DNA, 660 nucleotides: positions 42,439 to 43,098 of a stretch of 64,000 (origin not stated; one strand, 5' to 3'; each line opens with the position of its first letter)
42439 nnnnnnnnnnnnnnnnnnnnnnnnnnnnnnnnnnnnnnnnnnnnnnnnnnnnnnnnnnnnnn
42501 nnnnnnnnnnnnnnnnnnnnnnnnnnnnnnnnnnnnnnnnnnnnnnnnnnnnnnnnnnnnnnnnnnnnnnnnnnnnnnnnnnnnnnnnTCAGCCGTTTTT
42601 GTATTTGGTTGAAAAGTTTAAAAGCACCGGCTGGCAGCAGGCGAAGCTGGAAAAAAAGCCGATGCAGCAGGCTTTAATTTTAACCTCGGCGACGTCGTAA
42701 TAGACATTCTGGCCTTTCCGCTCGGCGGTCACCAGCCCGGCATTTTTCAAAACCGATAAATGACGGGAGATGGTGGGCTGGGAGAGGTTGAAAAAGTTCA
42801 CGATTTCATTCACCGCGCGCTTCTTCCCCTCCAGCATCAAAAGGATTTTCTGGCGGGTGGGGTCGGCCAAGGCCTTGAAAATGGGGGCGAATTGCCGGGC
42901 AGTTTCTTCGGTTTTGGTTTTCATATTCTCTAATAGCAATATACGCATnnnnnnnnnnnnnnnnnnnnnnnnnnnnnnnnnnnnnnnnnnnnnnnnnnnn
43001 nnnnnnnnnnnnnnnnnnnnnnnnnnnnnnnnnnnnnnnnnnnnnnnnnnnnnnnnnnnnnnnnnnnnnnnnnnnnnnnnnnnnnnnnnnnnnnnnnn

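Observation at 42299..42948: ArsR/SmtB regulator followed by two unannotated Cys-rich micro-ORFs with near-identical strong Shine-Dalgarno (SD) sites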

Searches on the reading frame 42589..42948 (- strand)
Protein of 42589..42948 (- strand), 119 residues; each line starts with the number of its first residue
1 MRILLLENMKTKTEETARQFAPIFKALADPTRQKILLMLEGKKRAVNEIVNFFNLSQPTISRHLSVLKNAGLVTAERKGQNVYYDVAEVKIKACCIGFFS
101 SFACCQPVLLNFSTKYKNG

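Call 3: search_protein_families(library=pfam, proteins=[window:42589-42948:-], max_evalue=1)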
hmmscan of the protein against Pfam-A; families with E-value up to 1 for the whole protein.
window:42589-42948:- (119 aa): 25 families
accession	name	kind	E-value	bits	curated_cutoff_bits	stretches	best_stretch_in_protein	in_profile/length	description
PF01022.26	HTH_5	-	8.4e-16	58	22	1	29-74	1-46/47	Bacterial regulatory protein, arsR family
PF12840.13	HTH_20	-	6.8e-11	42.4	27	1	27-74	1-49/51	Helix-turn-helix domain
PF12802.13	MarR_2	-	1.6e-05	25.4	27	1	36-77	11-54/61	MarR family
PF13412.12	HTH_24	-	0.00032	20.6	21.9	1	29-74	2-48/48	Winged helix-turn-helix DNA-binding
PF01978.25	TrmB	-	0.00042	20.6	25.6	1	38-84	17-63/68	Sugar-specific transcriptional regulator TrmB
PF09339.16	HTH_IclR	-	0.0017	18.5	22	1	35-75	8-50/52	IclR helix-turn-helix domain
PF13545.12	HTH_Crp_2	-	0.0031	17.9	27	1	48-78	27-56/70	Crp-like helix-turn-helix domain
PF08220.18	HTH_DeoR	-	0.0038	17.4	21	1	34-74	4-45/57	DeoR-like helix-turn-helix domain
PF08279.18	HTH_11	-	0.0048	17.2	25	1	32-78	2-51/55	HTH domain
PF21476.4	PF0610-like_N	-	0.0076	16.9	33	1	31-66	2-37/50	PF0610-like, N-terminal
PF10711.15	DUF2513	-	0.0092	16.8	29.6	1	34-81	9-59/100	Hypothetical protein (DUF2513)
PF24034.1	DUF7343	-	0.0093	16.2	27.6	1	36-80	11-55/62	Domain of unknown function (DUF7343)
PF24033.1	DUF7342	-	0.01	16.3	31.6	1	43-88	17-62/150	Family of unknown function (DUF7342)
PF25213.1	HVO_A0261_N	-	0.01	16.2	35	1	30-77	11-58/86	HVO_A0261 N-terminal domain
PF02082.26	Rrf2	-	0.017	15.7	30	1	41-77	21-57/132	Iron-dependent Transcriptional regulator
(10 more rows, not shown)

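Call 4: search_protein_families(library=ncbifam, proteins=[window:42589-42948:-], max_evalue=1)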
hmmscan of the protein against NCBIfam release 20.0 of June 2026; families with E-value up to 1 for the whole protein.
window:42589-42948:- (119 aa): 26 families (the best 25 are shown)
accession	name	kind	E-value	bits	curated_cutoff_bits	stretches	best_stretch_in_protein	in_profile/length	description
NF033788.1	HTH_metalloreg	subfamily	2.9e-25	87.9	55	1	21-92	2-74/77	metalloregulator ArsR/SmtB family transcription factor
NF033789.1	repress_SdpR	subfamily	1.3e-24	85.9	100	1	23-87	1-65/79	autorepressor SdpR family transcription factor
NF045707.1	Dbac_1936_reg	equivalog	2.5e-18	65.9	115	1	16-91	3-78/99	ArsR/SmtB-type metalloregulator TsoR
NF041413.1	ArsR_Rv2640c_fam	equivalog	1.6e-15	57.5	155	1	13-98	25-113/118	Rv2640c family ArsR-like transcriptional regulator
NF047906.1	CdPbTransRegCmtR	equivalog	1.2e-13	50.9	150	1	17-92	8-83/104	Cd(II)/Pb(II)-sensing metalloregulatory transcriptional regulator CmtR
NF007528.0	PRK10141.1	subfamily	2.3e-12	46.8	97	1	23-87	9-74/117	metalloregulator ArsR/SmtB family transcription factor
NF040642.1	sulf_sens_BigR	equivalog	5.2e-12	45.7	155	1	14-99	4-89/95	sulfite-sensing transcriptional repressor BigR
NF053755.1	MsvR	equivalog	5.6e-09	36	220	1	24-77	7-60/236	transcriptional factor MsvR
NF052532.1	TransRegPagRBaca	equivalog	4.9e-08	33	170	1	21-92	18-89/99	transcriptional repressor PagR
TIGR01884.1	cas_HTH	subfamily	1.7e-06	27.6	60.2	1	22-83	134-197/202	CRISPR-associated CARF protein Csa3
NF053602.1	Phr_regulator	exception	7.2e-05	22.4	320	1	25-74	7-56/191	heat shock transcription regulator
NF053606.1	Sta1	subfamily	0.00013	22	80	1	35-79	26-70/100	Sta1 family transcriptional regulator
NF040939.2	trans_reg_lrs14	equivalog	0.00025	21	90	1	34-78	26-71/103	Lrs14 family HTH-type transcriptional regulator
TIGR02944.1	suf_reg_Xantho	equivalog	0.0061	16.9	110.65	1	44-86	26-67/130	SUF system Fe-S cluster assembly regulator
NF033545.0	transpos_IS630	equivalog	0.017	14.5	100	1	32-77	2-49/299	IS630 family transposase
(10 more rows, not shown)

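Call 8: find_homologous_proteins(query=window:42589-42924:-)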
Query window:42589-42924:- (111 aa): 359 proteins with E <= 0.001 among 364 candidates; the best 120 are listed.
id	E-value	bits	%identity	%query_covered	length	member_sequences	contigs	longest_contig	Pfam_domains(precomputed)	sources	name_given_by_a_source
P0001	2.4e-62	225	94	100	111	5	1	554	PF12840.14,PF01022.27,PF12802.14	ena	-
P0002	3.5e-52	193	80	100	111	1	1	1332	PF12840.14,PF01022.27,PF12802.14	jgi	jgi:DNA-binding transcriptional ArsR family regulator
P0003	3.1e-50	186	77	100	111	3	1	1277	PF12840.14,PF01022.27,PF12802.14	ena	-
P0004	5.9e-48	179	77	94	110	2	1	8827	PF12840.14,PF01978.26,PF01022.27,PF12802.14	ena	-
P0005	2.2e-47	177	71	96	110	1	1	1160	PF12840.14,PF01022.27,PF12802.14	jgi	jgi:ArsR family transcriptional regulator, repressor of sdpIR and other operons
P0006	2.7e-47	177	74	95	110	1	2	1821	PF12840.14,PF01022.27,PF12802.14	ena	-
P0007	3.6e-47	177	75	94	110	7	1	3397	PF12840.14,PF01022.27,PF12802.14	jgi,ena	-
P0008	3.6e-47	177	73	94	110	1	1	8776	PF12840.14,PF01978.26,PF01022.27,PF12802.14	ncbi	ncbi:MAG: metalloregulator ArsR/SmtB family transcription factor [Limisphaerales bacterium]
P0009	4.3e-47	176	74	94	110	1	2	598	PF12840.14,PF01022.27,PF12802.14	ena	-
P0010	5.4e-47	176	75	93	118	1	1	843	PF12840.14,PF01022.27,PF12802.14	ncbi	-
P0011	6.3e-47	176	76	91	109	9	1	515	PF12840.14,PF01022.27,PF12802.14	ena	-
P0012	1.0e-46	175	73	95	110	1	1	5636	PF12840.14,PF01978.26,PF01022.27,PF12802.14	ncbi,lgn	-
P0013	1.1e-46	175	77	91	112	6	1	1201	PF12840.14,PF01022.27,PF12802.14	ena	-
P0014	1.3e-46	175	72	95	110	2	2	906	PF12840.14,PF01022.27,PF12802.14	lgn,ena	-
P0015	1.9e-46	174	72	95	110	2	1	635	PF12840.14,PF01022.27,PF12802.14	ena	-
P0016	3.6e-46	173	69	96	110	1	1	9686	PF12840.14,PF01022.27,PF12802.14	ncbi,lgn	-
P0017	3.6e-46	173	72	96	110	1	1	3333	PF12840.14,PF21476.5,PF01022.27,PF12802.14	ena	-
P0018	6.9e-46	173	71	94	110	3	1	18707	PF12840.14,PF01978.26,PF01022.27,PF12802.14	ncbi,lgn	-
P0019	1.6e-45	171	74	91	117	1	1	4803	PF12840.14,PF13412.13,PF01022.27,PF12802.14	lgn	-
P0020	1.2e-44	169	68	96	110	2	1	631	PF12840.14,PF01978.26,PF01022.27,PF12802.14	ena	-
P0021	1.3e-44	168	68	95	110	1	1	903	PF12840.14,PF01022.27,PF12802.14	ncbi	-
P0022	3.1e-44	167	72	92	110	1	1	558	PF12840.14,PF01022.27,PF12802.14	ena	-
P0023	9.4e-29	118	59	89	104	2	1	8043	PF12840.14,PF01022.27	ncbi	-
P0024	2.2e-28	116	56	89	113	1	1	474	PF12840.14,PF13412.13,PF08279.19,PF21476.5,PF01978.26,PF01022.27,PF24033.2,PF09339.17,PF12802.14,PF25213.2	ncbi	-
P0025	4.3e-28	115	60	87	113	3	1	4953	PF12840.14,PF13412.13,PF08279.19,PF21476.5,PF01978.26,PF01022.27,PF24033.2,PF09339.17,PF12802.14,PF25213.2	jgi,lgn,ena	-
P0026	1.1e-27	114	65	77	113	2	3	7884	PF12840.14,PF13412.13,PF21476.5,PF01978.26,PF01022.27,PF09339.17,PF12802.14,PF25213.2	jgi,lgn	jgi:DNA-binding transcriptional ArsR family regulator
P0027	1.2e-27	114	55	90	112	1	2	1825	PF12840.14,PF01022.27,PF09339.17,PF12802.14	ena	-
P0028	2.0e-27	113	55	99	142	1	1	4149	PF12840.14,PF01022.27,PF09339.17,PF12802.14,PF25213.2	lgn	-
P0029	2.2e-27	113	61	63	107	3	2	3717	PF12840.14,PF13412.13,PF21476.5,PF01022.27,PF09339.17,PF12802.14,PF25213.2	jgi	-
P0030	2.6e-27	113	57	90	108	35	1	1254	PF12840.14,PF01022.27,PF24033.2,PF25213.2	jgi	jgi:ArsR family transcriptional regulator, arsenate/arsenite/antimonite-responsive transcriptional r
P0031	2.7e-27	113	55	89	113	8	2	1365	PF12840.14,PF13412.13,PF08279.19,PF21476.5,PF01978.26,PF01022.27,PF24033.2,PF09339.17,PF12802.14,PF25213.2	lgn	-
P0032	4.0e-27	112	54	89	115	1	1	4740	PF12840.14,PF01022.27,PF12802.14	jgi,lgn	-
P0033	4.4e-27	112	56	90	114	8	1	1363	PF12840.14,PF01022.27,PF24033.2,PF25213.2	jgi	jgi:DNA-binding transcriptional ArsR family regulator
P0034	2.5e-26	110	59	86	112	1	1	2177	PF12840.14,PF13412.13,PF08279.19,PF21476.5,PF17782.8,PF01978.26,PF01022.27,PF24033.2,PF09339.17,PF12802.14,PF25213.2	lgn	-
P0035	3.6e-26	109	56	89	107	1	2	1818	PF12840.14,PF13412.13,PF01022.27,PF12802.14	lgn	-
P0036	5.9e-26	109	55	90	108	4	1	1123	PF12840.14,PF01022.27,PF24033.2,PF25213.2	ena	-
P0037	6.2e-26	108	57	87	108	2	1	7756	PF12840.14,PF01978.26,PF01022.27,PF12802.14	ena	-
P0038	6.6e-26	108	63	79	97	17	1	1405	PF12840.14,PF01022.27,PF12802.14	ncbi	-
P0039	1.4e-25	107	62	78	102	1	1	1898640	PF12840.14,PF01022.27,PF24033.2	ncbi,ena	-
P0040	1.7e-25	107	59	79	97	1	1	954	PF12840.14,PF01022.27,PF24033.2,PF12802.14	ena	-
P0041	2.5e-25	107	64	75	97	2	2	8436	PF12840.14,PF01022.27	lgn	-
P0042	2.5e-25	107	59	83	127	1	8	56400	PF12840.14,PF01022.27,PF09339.17,PF12802.14,PF25213.2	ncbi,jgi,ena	jgi:DNA-binding transcriptional ArsR family regulator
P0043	3.0e-25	106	56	84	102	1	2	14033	PF12840.14,PF01022.27,PF24033.2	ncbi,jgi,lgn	-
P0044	6.2e-25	105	61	79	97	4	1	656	PF12840.14,PF13412.13,PF01022.27,PF12802.14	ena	-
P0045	6.2e-25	105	59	79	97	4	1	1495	PF12840.14,PF13412.13,PF01022.27,PF12802.14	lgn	-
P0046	6.5e-25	105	51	95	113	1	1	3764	PF12840.14,PF13412.13,PF21476.5,PF01978.26,PF01022.27,PF12802.14,PF25213.2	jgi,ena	-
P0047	6.6e-25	105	62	77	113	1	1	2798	PF12840.14,PF13412.13,PF21476.5,PF17782.8,PF01978.26,PF01022.27,PF24033.2,PF09339.17,PF12802.14,PF25213.2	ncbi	-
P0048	2.5e-24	103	59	83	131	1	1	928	PF12840.14,PF01022.27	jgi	jgi:DNA-binding transcriptional ArsR family regulator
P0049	2.8e-24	103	54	90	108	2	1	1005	PF12840.14,PF01022.27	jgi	jgi:ArsR family transcriptional regulator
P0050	2.9e-24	103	59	81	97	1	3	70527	PF12840.14,PF01022.27,PF12802.14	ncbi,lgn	-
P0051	3.5e-24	103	59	79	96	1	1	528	PF12840.14,PF01022.27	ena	-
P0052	3.7e-24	103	59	79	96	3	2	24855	PF12840.14,PF01022.27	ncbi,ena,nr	ncbi:MAG: hypothetical protein A2145_07175 [candidate division Zixibacteria bacterium RBG_16_40_9]|n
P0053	4.4e-24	103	60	79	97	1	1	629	PF12840.14,PF01022.27,PF12802.14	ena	-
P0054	5.5e-24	102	58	80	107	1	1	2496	PF12840.14,PF01022.27,PF24033.2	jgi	jgi:ArsR family transcriptional regulator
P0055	7.4e-24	102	53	86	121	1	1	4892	PF12840.14,PF01022.27,PF24033.2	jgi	jgi:ArsR family transcriptional regulator, arsenate/arsenite/antimonite-responsive transcriptional r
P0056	8.4e-24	102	56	86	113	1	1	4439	PF12840.14,PF21476.5,PF01022.27,PF09339.17,PF12802.14,PF25213.2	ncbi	-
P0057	2.3e-23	100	58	77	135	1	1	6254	PF12840.14,PF01978.26,PF01022.27,PF12802.14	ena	-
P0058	2.4e-23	100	53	84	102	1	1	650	PF12840.14,PF21476.5,PF01022.27,PF09339.17,PF12802.14,PF25213.2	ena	-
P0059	3.0e-23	100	58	77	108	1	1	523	PF12840.14,PF01022.27,PF24033.2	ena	-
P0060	3.2e-23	100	58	77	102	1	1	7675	PF12840.14,PF01022.27,PF24033.2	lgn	-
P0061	1.4e-22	98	53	91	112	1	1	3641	PF12840.14,PF01022.27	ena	-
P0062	1.4e-22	98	58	83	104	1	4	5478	PF12840.14,PF01022.27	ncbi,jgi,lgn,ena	-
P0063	2.2e-22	97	54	86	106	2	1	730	PF12840.14,PF01022.27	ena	-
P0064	2.2e-22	97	58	83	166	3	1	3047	PF12840.14,PF21476.5,PF01022.27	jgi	jgi:DNA-binding transcriptional ArsR family regulator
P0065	3.0e-22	97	55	83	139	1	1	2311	PF12840.14,PF21476.5,PF01022.27,PF09339.17,PF12802.14,PF25213.2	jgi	jgi:DNA-binding transcriptional ArsR family regulator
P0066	3.4e-22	97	47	88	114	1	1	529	PF12840.14,PF21476.5,PF01022.27,PF12802.14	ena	-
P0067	3.6e-22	96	56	84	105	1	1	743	PF12840.14,PF01022.27,PF12802.14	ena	-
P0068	3.9e-22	96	61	78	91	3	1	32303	PF12840.14,PF01022.27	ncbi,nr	ncbi:MAG TPA: autorepressor SdpR family transcription factor [Thermoanaerobaculia bacterium]|nr:auto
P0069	7.2e-22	95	52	88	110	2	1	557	PF12840.14,PF01022.27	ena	-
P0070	9.5e-22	95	57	83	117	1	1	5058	PF12840.14,PF01022.27,PF12802.14,PF25213.2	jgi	jgi:DNA-binding transcriptional ArsR family regulator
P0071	1.0e-21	95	51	91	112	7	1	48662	PF12840.14,PF01022.27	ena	-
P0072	1.1e-21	95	55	83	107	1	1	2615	PF12840.14,PF01022.27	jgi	jgi:DNA-binding transcriptional ArsR family regulator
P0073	1.2e-21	95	55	83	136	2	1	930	PF12840.14,PF01022.27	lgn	-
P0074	1.2e-21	95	56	84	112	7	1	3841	PF12840.14,PF01022.27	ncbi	-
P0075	1.2e-21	95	57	83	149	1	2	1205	PF12840.14,PF21476.5,PF01022.27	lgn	-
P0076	1.2e-21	95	55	83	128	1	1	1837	PF12840.14,PF01022.27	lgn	-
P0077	1.3e-21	95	59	83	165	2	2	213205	PF12840.14,PF01022.27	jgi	jgi:ArsR family transcriptional regulator, arsenate/arsenite/antimonite-responsive transcriptional r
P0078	1.6e-21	94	55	83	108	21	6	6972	PF12840.14,PF01022.27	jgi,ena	-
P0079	1.8e-21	94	57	82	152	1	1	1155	PF12840.14,PF21476.5,PF01022.27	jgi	jgi:DNA-binding transcriptional ArsR family regulator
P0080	1.9e-21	94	54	86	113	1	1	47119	PF12840.14,PF01022.27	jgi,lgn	-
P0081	2.3e-21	94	57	83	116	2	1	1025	PF12840.14,PF01022.27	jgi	jgi:DNA-binding transcriptional ArsR family regulator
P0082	2.5e-21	94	54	83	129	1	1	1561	PF12840.14,PF01022.27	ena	-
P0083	2.5e-21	94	52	89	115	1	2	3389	PF12840.14,PF01022.27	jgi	jgi:DNA-binding transcriptional ArsR family regulator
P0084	3.0e-21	93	54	83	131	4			PF12840.14,PF01022.27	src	-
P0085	3.0e-21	93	57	83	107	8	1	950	PF12840.14,PF01022.27,PF12802.14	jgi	jgi:DNA-binding transcriptional ArsR family regulator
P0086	3.3e-21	93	55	83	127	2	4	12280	PF12840.14,PF01022.27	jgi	jgi:DNA-binding transcriptional ArsR family regulator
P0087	3.3e-21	93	54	83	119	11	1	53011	PF12840.14,PF01022.27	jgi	jgi:ArsR family transcriptional regulator, repressor of sdpIR and other operons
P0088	3.7e-21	93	54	83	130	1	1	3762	PF12840.14,PF01022.27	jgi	-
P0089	4.0e-21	93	55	83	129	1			PF12840.14,PF01022.27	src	-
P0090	4.0e-21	93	54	83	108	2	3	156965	PF12840.14,PF01022.27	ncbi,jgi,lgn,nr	ncbi:MAG TPA: metalloregulator ArsR/SmtB family transcription factor [Thermoanaerobaculia bacterium]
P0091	4.0e-21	93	54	83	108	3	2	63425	PF12840.14,PF01022.27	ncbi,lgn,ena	-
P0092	4.1e-21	93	55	85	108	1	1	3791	PF12840.14,PF01022.27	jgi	jgi:DNA-binding transcriptional ArsR family regulator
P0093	4.4e-21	93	59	74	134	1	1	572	PF01047.29,PF12840.14,PF13412.13,PF01978.26,PF01022.27,PF24033.2,PF12802.14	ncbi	-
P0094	4.7e-21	93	54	83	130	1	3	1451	PF12840.14,PF01022.27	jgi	jgi:ArsR family transcriptional regulator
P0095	4.7e-21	93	54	84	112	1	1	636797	PF12840.14,PF01022.27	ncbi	ncbi:MAG: metalloregulator ArsR/SmtB family transcription factor [Acidobacteriota bacterium]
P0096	5.0e-21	93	55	83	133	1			PF12840.14,PF01022.27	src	-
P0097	5.3e-21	93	54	83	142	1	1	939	PF12840.14,PF01022.27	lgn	-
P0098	5.5e-21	93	50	91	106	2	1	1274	PF12840.14,PF01022.27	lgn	-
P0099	5.6e-21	93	54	84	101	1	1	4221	PF12840.14,PF08279.19,PF21476.5,PF01978.26,PF01022.27,PF12802.14,PF25213.2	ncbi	ncbi:MAG: autorepressor SdpR family transcription factor [Pseudomonadota bacterium]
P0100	5.7e-21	93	55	83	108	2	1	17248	PF12840.14,PF01022.27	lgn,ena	-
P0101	5.8e-21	93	55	83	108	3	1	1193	PF12840.14,PF01022.27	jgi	jgi:ArsR family transcriptional regulator, arsenate/arsenite/antimonite-responsive transcriptional r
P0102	6.3e-21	92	57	83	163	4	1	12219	PF12840.14,PF21476.5,PF01022.27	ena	-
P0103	7.4e-21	92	54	83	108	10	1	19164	PF12840.14,PF01022.27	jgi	jgi:ArsR family transcriptional regulator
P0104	8.0e-21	92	55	83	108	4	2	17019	PF12840.14,PF01022.27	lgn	-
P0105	8.3e-21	92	54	83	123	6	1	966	PF12840.14,PF01022.27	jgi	jgi:DNA-binding transcriptional ArsR family regulator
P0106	9.1e-21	92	54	83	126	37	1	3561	PF12840.14,PF01022.27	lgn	-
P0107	9.5e-21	92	54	83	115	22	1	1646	PF12840.14,PF01022.27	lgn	-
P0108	9.7e-21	92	54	83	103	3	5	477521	PF12840.14,PF08279.19,PF21476.5,PF01022.27,PF25213.2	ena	-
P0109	1.0e-20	92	59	78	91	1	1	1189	PF12840.14,PF21476.5,PF01022.27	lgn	-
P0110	1.0e-20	92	59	78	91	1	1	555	PF12840.14,PF21476.5,PF01022.27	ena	-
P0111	1.0e-20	92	55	84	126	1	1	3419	PF12840.14,PF01022.27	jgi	jgi:DNA-binding transcriptional ArsR family regulator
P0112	1.1e-20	92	54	83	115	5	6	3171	PF12840.14,PF01022.27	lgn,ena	-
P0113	1.1e-20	92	55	83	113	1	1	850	PF12840.14,PF01022.27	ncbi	-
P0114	1.1e-20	92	55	83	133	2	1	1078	PF12840.14,PF01022.27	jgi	jgi:ArsR family transcriptional regulator, arsenate/arsenite/antimonite-responsive transcriptional r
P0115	1.1e-20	92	55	85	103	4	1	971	PF12840.14,PF21476.5,PF01022.27,PF25213.2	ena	-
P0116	1.2e-20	92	55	83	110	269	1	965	PF12840.14,PF01022.27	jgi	jgi:ArsR family transcriptional regulator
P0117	1.2e-20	92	55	85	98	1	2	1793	PF12840.14,PF13412.13,PF08279.19,PF21476.5,PF01978.26,PF01022.27,PF13518.13,PF09339.17,PF12802.14,PF25213.2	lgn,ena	-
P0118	1.3e-20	91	55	88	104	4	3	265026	PF12840.14,PF21476.5,PF01022.27,PF25213.2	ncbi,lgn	-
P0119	1.4e-20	91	54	83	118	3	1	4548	PF12840.14,PF01022.27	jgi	jgi:DNA-binding transcriptional ArsR family regulator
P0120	1.4e-20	91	54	83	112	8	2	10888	PF12840.14,PF01022.27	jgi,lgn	jgi:DNA-binding transcriptional ArsR family regulator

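Call 9: find_related_loci(query=window:42589-42924:-, collection=genome_contigs, flank=4000)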
Query window:42589-42924:- (111 aa) in genome_contigs; peptide patterns used: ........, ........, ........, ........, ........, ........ (x = any residue, [..] = any of these).
312 stretches matched a pattern; 8 encode a relative of the query (tblastn E <= 1e-3); 8 distinct loci.
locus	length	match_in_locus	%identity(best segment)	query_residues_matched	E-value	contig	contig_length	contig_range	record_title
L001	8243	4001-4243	38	7-84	7e-14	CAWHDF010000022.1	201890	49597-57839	MAG: uncultured Actinomycetota bacterium isolate MFD04780.bin.2.156 genome assembly, contig: contig_50143, whole genome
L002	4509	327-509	39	15-75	2e-12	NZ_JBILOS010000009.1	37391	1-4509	MAG: Sphingorhabdus sp. isolate ME2017-11-03_3300044655_group7_bin42 Rohwer_bin2063_scaffold_449_c1, whole genome shotgu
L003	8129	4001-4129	53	24-65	1e-7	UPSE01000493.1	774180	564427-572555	Pseudomonas sp. 286 isolate p9.H9 genome assembly, contig: 493, whole genome shotgun sequence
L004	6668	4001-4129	51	24-65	6e-7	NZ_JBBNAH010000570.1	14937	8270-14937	MAG: Pseudomonas sp. isolate Drum_KTO_C5_R1_D28_E3_bin.6 k127_727784_Drum_KTO_C5_R1_D28_E3_bin_6, whole genome shotgun s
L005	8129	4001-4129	51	24-65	6e-7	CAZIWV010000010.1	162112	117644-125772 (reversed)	MAG TPA_asm: uncultured Pseudomonas sp. isolate binchicken_co264_30 genome assembly, contig: NODE_80_length_162112_cov_3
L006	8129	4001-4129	57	24-65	8e-7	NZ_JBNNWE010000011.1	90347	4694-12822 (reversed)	Pseudomonas sp. NPDC086278 NPDC086278_142_B12.ctg-0011, whole genome shotgun sequence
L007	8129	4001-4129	51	24-65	9e-7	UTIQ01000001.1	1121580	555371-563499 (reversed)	Pseudomonas sp. 286 isolate p13.H9 genome assembly, contig: 1, whole genome shotgun sequence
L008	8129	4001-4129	44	24-65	1e-5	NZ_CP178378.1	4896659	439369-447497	Pseudomonas sp. YJ42 chromosome, complete genome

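Call 10: find_related_loci(query=window:42589-42924:-, collection=metagenome_contigs, flank=4000)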
Query window:42589-42924:- (111 aa) in metagenome_contigs; peptide patterns used: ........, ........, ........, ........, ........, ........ (x = any residue, [..] = any of these).
421 stretches matched a pattern; 10 encode a relative of the query (tblastn E <= 1e-3); 10 distinct loci.
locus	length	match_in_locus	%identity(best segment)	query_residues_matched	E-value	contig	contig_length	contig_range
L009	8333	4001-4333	94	1-111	1e-69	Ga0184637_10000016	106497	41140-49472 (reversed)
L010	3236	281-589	76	1-103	4e-54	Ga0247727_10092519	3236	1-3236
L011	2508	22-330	76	1-103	3e-54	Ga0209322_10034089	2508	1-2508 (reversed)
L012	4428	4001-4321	70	1-107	1e-53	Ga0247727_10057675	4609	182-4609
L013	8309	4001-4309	75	1-103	5e-53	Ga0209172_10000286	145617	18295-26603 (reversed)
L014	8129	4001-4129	51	24-65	6e-7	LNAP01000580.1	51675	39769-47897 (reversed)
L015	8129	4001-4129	51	24-65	6e-7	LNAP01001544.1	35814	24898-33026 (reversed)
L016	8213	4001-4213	39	1-65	8e-7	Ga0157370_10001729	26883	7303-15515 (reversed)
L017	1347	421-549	49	24-65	4e-6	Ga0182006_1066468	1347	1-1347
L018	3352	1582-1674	52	72-100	2e-5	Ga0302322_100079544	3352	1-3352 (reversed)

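Call 17: find_encoding_contigs(protein=P0018, flank=3000, max_places=3)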
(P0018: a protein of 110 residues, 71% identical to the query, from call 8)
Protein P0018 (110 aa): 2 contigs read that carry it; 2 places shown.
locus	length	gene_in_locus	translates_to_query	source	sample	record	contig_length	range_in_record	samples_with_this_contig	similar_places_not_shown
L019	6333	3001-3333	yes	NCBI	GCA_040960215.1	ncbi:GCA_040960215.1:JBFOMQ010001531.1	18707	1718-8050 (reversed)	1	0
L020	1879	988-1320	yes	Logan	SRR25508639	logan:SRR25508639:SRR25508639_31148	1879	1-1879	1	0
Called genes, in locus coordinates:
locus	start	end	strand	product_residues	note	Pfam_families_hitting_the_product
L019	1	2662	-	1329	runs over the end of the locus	PF08126:Propeptide_C25 (weak), PF01364:Peptidase_C25, PF13860:FlgD_ig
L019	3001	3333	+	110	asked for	PF01022:HTH_5, PF12840:HTH_20, PF01978:TrmB (weak), PF12802:MarR_2 (weak)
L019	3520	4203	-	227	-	PF04474:DUF554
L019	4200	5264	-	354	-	PF06089:Asparaginase_II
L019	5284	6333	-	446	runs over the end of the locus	PF00202:Aminotran_3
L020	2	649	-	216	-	?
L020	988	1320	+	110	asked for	PF01022:HTH_5, PF12840:HTH_20, PF01978:TrmB (weak), PF12802:MarR_2 (weak)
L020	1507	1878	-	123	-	?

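Call 18: find_encoding_contigs(protein=P0016, flank=3000, max_places=3)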
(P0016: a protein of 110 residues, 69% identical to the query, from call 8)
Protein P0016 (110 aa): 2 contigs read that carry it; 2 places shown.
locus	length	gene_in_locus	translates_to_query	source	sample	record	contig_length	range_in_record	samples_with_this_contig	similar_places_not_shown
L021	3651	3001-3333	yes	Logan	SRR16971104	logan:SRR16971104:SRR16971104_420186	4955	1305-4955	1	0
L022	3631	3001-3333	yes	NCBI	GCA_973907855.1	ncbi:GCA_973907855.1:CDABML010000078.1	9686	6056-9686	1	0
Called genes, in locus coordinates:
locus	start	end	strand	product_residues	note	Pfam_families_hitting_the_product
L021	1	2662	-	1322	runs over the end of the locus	?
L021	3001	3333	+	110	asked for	PF01022:HTH_5, PF12840:HTH_20, PF12802:MarR_2 (weak)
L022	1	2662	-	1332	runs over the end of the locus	PF01364:Peptidase_C25, PF13860:FlgD_ig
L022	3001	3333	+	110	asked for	PF01022:HTH_5, PF12840:HTH_20, PF12802:MarR_2 (weak)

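Call 19: find_encoding_contigs(protein=P0008, flank=3000, max_places=3)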
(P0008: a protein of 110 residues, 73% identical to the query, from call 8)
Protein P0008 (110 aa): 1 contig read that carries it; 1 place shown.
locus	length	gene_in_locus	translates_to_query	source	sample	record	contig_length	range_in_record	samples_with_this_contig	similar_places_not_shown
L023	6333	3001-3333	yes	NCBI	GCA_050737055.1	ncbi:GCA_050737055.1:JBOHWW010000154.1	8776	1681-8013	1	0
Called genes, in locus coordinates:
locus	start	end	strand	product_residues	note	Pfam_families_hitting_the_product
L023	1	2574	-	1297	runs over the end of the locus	PF08126:Propeptide_C25 (weak), PF01364:Peptidase_C25, PF13860:FlgD_ig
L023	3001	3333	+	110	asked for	PF01022:HTH_5, PF12840:HTH_20, PF01978:TrmB (faint), PF12802:MarR_2 (weak)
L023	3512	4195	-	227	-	PF04474:DUF554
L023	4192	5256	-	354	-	PF06089:Asparaginase_II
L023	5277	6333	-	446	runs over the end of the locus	PF00202:Aminotran_3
